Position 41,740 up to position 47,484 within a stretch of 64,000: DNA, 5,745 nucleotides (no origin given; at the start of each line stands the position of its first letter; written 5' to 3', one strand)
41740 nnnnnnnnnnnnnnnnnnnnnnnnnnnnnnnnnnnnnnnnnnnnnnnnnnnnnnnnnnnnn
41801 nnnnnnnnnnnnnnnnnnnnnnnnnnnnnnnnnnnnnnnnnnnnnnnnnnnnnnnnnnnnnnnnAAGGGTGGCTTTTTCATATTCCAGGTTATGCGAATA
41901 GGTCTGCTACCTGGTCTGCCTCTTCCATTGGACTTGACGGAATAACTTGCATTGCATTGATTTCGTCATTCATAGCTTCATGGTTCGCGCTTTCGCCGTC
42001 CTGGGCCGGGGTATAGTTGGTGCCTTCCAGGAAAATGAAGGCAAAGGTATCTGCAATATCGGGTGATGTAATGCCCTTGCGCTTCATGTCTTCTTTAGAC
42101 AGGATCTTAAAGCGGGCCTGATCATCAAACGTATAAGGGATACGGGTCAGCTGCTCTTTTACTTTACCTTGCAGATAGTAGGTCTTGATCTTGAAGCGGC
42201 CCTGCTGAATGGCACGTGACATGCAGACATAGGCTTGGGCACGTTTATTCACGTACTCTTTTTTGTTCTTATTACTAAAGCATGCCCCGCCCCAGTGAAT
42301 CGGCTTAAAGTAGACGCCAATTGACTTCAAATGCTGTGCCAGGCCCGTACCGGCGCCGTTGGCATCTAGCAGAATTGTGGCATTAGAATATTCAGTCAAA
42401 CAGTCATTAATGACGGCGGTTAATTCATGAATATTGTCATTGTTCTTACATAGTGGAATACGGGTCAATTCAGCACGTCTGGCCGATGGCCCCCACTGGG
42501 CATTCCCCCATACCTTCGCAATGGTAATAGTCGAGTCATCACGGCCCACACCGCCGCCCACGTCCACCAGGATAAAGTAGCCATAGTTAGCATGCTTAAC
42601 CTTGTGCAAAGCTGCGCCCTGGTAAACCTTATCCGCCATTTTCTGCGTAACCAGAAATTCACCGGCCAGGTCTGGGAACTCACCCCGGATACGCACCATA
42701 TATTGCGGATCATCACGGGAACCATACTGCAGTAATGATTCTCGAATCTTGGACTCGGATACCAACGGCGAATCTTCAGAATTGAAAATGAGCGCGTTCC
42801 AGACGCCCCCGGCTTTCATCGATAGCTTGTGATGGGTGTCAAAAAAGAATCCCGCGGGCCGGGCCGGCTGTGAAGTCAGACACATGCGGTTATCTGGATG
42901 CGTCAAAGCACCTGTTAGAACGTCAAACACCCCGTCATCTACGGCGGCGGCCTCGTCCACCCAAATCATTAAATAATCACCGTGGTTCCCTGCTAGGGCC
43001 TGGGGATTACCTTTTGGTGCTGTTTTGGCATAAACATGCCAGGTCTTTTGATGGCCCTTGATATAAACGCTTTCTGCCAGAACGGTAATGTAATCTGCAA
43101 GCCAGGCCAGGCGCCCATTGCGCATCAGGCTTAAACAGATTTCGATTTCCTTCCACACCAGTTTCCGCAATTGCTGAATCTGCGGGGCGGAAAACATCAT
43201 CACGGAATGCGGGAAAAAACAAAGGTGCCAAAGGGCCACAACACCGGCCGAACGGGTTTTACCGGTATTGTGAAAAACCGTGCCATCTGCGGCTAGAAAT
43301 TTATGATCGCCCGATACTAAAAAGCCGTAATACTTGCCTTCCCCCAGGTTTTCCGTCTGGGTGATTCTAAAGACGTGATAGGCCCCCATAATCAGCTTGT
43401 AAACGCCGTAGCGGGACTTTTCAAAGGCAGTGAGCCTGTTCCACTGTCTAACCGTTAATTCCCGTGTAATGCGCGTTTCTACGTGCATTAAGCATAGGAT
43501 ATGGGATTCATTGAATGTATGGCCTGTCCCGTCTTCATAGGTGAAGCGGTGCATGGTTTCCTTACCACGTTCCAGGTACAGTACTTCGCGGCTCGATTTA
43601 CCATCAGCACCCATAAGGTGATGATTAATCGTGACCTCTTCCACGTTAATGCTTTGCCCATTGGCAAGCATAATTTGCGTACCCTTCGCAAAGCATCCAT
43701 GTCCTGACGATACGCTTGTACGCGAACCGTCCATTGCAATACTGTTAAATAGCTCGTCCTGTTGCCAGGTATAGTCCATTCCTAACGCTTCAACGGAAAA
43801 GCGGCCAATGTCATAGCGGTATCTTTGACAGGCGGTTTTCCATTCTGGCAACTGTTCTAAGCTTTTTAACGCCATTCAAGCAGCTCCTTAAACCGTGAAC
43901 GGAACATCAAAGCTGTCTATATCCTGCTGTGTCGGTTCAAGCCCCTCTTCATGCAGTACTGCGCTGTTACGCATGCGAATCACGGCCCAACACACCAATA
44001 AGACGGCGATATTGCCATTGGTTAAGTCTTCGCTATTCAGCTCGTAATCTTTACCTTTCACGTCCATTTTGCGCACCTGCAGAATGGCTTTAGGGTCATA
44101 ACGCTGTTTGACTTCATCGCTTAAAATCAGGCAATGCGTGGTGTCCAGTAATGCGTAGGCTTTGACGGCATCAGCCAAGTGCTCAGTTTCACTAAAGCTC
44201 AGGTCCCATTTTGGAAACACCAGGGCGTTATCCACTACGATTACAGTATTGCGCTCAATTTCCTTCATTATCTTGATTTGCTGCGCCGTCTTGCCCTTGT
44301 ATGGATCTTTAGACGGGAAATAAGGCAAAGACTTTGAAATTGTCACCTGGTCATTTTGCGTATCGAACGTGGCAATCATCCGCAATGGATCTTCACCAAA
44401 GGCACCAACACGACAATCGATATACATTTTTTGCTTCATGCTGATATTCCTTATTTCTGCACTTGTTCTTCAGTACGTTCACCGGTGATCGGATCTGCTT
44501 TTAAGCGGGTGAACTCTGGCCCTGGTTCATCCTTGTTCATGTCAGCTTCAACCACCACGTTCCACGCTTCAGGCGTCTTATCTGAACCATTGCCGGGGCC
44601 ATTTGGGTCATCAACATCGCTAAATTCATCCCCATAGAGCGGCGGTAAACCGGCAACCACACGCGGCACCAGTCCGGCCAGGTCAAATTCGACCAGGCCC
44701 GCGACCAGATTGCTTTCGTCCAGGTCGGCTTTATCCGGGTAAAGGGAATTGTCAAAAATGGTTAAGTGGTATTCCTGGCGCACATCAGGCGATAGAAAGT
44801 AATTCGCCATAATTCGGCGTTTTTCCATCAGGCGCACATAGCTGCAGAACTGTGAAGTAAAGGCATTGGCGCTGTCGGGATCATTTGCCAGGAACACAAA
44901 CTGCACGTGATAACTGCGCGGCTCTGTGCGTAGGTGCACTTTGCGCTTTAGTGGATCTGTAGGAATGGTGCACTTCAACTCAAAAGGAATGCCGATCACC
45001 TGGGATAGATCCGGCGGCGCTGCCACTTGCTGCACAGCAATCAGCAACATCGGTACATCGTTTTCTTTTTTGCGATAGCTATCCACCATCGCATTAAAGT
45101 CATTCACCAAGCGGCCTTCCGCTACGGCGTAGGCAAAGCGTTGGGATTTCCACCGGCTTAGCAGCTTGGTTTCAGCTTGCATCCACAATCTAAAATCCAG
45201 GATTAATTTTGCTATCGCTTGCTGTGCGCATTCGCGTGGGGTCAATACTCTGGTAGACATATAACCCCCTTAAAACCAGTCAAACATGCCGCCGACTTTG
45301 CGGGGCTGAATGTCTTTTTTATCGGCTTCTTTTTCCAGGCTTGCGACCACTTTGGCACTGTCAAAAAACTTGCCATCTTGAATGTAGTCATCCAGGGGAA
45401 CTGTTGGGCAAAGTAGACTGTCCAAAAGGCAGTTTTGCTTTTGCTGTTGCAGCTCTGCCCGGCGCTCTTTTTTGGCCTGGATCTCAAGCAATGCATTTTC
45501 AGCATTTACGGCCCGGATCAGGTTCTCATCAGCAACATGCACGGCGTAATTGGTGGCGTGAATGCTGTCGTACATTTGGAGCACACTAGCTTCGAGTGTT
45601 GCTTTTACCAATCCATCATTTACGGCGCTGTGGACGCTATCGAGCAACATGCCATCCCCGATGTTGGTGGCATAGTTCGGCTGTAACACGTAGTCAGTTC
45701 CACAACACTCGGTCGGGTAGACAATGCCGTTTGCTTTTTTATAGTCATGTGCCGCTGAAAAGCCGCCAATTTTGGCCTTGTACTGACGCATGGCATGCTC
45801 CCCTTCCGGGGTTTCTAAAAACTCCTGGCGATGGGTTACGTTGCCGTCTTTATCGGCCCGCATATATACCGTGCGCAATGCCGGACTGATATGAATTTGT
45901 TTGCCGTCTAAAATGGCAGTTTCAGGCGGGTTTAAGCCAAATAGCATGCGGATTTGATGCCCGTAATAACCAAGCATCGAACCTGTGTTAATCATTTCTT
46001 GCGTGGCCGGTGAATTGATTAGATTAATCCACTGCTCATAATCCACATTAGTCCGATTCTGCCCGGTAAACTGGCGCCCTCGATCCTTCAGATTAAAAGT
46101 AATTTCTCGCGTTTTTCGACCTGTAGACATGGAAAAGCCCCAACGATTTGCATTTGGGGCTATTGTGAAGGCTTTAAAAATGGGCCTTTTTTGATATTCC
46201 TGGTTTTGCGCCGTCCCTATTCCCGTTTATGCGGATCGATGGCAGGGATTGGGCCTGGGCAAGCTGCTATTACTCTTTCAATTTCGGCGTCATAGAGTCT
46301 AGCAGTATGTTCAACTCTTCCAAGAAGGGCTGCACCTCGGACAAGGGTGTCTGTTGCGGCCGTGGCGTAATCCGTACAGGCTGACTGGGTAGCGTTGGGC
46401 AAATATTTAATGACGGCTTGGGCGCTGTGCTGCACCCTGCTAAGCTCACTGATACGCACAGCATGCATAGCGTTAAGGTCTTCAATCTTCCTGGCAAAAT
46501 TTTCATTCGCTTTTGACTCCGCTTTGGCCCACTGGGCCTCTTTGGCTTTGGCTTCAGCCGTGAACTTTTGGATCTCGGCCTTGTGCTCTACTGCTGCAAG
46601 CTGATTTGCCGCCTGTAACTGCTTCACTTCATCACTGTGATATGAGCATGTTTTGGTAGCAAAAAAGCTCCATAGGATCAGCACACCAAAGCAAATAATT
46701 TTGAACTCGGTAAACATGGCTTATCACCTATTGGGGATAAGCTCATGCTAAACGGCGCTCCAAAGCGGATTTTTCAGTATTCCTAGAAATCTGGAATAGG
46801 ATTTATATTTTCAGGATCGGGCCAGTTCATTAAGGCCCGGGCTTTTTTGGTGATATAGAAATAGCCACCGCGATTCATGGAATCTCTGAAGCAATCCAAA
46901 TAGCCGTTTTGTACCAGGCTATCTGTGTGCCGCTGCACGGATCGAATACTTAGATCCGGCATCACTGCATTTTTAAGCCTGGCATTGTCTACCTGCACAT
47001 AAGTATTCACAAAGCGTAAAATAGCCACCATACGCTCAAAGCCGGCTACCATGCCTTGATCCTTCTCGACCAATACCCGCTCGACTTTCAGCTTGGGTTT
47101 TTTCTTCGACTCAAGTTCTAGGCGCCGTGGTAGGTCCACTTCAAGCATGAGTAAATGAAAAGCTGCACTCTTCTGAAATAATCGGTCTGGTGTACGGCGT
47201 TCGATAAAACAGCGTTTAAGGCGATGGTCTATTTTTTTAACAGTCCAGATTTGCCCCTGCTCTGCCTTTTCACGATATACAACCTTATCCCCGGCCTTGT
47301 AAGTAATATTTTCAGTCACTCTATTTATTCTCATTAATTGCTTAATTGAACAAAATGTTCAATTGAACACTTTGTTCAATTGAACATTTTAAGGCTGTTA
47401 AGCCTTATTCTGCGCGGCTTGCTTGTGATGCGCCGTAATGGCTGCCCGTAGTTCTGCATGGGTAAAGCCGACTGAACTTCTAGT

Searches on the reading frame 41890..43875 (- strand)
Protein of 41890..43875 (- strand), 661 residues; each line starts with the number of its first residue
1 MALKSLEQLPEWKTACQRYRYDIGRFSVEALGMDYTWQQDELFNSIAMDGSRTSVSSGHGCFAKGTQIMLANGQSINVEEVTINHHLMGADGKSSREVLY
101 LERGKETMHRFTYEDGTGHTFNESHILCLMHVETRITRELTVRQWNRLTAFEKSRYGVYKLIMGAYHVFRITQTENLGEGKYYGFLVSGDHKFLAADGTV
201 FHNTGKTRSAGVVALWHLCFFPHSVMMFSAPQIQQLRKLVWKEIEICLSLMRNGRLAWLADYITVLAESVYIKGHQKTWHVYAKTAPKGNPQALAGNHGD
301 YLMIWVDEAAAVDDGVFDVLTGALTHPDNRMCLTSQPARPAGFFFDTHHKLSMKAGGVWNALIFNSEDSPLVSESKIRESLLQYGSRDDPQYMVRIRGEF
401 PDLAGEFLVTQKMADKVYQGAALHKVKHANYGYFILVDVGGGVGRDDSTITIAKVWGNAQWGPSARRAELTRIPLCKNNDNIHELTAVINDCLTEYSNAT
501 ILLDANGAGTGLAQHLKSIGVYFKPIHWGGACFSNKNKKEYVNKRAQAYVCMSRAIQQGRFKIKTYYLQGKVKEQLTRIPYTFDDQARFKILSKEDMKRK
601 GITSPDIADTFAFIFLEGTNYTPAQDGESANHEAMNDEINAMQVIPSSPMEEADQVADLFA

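Call 7: search_protein_families(library=phrogs, proteins=[window:41890-43875:-], max_evalue=0.00001)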
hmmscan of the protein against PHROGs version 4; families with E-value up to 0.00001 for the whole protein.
window:41890-43875:- (661 aa): 4 families
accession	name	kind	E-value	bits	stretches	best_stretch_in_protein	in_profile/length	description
phrog_34449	-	unknown function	1.5e-79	267.9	1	1-235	1-241/241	-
phrog_5902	-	unknown function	1.1e-61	210.1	2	202-467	58-307/359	-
phrog_2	-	head and packaging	1.9e-34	120.5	1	190-623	276-600/807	terminase large subunit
phrog_20197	-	unknown function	4e-17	63.6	1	4-62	3-61/158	-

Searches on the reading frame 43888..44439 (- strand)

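Call 19: search_protein_families(library=phrogs, proteins=[window:43888-44439:-], max_evalue=0.001)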
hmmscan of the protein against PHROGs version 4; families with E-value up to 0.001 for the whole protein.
window:43888-44439:- (183 aa): 1 family
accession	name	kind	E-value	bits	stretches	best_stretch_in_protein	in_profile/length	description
phrog_4179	-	unknown function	5.7e-44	151.1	1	1-182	1-167/169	-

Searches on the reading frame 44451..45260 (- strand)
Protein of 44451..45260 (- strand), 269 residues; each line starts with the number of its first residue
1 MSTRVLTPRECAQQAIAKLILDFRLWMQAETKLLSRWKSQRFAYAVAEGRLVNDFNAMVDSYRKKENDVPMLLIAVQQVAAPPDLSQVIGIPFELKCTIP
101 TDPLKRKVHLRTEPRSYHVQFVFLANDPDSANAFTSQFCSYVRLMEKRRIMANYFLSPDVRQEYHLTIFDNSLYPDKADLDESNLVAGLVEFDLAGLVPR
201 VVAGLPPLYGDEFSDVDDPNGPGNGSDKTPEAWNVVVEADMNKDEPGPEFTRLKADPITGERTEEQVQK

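Call 19: search_protein_families(library=phrogs, proteins=[window:44451-45260:-], max_evalue=0.001)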
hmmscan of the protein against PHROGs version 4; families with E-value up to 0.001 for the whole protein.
window:44451-45260:- (269 aa): 1 family
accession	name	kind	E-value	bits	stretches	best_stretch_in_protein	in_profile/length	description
phrog_4333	-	unknown function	2.9e-84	283.6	1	6-268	5-271/272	-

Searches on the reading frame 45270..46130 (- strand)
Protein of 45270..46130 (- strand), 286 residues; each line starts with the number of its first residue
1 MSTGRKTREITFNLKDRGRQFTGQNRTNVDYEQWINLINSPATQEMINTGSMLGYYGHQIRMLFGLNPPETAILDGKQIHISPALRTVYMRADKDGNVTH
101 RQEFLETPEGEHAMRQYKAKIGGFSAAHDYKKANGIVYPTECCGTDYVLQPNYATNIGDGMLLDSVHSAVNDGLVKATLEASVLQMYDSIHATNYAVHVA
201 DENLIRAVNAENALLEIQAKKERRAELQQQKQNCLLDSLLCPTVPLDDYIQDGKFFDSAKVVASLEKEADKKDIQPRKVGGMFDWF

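Call 19: search_protein_families(library=phrogs, proteins=[window:45270-46130:-], max_evalue=0.001)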
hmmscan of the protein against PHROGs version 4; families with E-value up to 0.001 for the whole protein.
window:45270-46130:- (286 aa): 3 families
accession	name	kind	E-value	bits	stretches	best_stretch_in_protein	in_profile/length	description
phrog_4727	-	unknown function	5.4e-103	345.6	1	1-286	2-304/305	-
phrog_30560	-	unknown function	1.4e-51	176.7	1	1-246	1-240/294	-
phrog_1801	-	tail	5.3e-31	109.1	1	10-233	10-241/339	tail fiber protein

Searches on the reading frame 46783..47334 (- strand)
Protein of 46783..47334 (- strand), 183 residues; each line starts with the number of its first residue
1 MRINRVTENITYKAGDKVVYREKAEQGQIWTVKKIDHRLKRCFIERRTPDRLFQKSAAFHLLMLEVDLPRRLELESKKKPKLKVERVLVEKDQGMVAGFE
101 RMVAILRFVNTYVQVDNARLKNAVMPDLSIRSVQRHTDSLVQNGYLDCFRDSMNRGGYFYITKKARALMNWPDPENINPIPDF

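Call 19: search_protein_families(library=phrogs, proteins=[window:46783-47334:-], max_evalue=0.001)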
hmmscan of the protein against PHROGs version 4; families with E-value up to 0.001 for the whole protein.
window:46783-47334:- (183 aa): 1 family
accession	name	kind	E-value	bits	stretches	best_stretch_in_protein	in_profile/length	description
phrog_6336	-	unknown function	4.3e-05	24.8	1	93-170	6-78/81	-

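Call 33: search_protein_families(library=pfam, proteins=[window:46783-47334:-], max_evalue=0.01)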
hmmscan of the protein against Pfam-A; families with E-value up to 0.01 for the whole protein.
window:46783-47334:- (183 aa): 0 families
